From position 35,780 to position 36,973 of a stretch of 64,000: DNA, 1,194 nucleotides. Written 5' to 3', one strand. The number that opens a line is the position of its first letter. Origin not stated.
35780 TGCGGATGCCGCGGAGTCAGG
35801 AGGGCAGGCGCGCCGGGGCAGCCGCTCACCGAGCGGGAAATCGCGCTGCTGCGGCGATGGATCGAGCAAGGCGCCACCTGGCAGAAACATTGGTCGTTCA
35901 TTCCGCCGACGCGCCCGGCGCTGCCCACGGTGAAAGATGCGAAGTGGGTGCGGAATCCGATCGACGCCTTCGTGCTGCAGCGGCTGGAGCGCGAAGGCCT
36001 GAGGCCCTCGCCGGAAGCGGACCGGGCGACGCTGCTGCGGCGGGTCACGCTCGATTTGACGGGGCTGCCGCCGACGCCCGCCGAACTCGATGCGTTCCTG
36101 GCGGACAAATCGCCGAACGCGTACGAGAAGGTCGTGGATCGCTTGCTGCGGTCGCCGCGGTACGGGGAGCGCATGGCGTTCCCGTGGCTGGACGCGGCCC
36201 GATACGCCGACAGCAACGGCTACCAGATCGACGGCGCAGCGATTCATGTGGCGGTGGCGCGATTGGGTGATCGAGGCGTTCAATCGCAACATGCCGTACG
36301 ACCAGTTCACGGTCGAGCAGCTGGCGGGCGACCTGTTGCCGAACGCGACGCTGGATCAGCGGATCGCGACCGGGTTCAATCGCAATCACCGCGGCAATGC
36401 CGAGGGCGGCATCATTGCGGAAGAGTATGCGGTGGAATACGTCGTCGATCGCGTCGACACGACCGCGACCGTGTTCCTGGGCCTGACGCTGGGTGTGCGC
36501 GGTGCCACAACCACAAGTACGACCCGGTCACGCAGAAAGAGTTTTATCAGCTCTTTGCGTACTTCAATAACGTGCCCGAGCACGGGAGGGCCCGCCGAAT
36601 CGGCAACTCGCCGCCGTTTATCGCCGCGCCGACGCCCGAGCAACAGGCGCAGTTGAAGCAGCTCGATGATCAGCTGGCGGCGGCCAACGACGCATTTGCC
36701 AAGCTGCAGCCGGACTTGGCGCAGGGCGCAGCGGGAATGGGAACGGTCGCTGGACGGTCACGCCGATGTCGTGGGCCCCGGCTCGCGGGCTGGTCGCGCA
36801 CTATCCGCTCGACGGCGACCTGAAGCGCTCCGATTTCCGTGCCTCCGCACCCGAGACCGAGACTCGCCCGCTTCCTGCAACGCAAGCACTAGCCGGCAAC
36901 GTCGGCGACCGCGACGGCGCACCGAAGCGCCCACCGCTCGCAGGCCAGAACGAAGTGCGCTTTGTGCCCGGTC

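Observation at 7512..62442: Families of 6-9-nt tandem repeats populate spacers between intact genes and recur at distant loci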

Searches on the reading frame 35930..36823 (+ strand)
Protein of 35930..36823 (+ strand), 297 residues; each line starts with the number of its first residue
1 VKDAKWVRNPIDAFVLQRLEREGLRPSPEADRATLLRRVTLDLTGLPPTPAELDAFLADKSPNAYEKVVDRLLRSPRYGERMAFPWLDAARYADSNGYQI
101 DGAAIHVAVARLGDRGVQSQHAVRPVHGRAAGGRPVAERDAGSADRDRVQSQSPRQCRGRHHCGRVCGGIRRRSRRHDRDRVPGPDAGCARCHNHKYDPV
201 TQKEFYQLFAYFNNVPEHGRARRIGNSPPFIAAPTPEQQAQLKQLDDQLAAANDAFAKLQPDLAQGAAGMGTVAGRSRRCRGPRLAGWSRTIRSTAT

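Call 29: search_protein_families(library=pfam, proteins=[window:35930-36823:+])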
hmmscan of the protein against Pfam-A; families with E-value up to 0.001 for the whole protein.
window:35930-36823:+ (297 aa): 1 family
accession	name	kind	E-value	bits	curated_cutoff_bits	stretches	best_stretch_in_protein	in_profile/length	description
PF07583.16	PSCyt2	-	1.6e-52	178.9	29.8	2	10-104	1-95/209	Protein of unknown function (DUF1549)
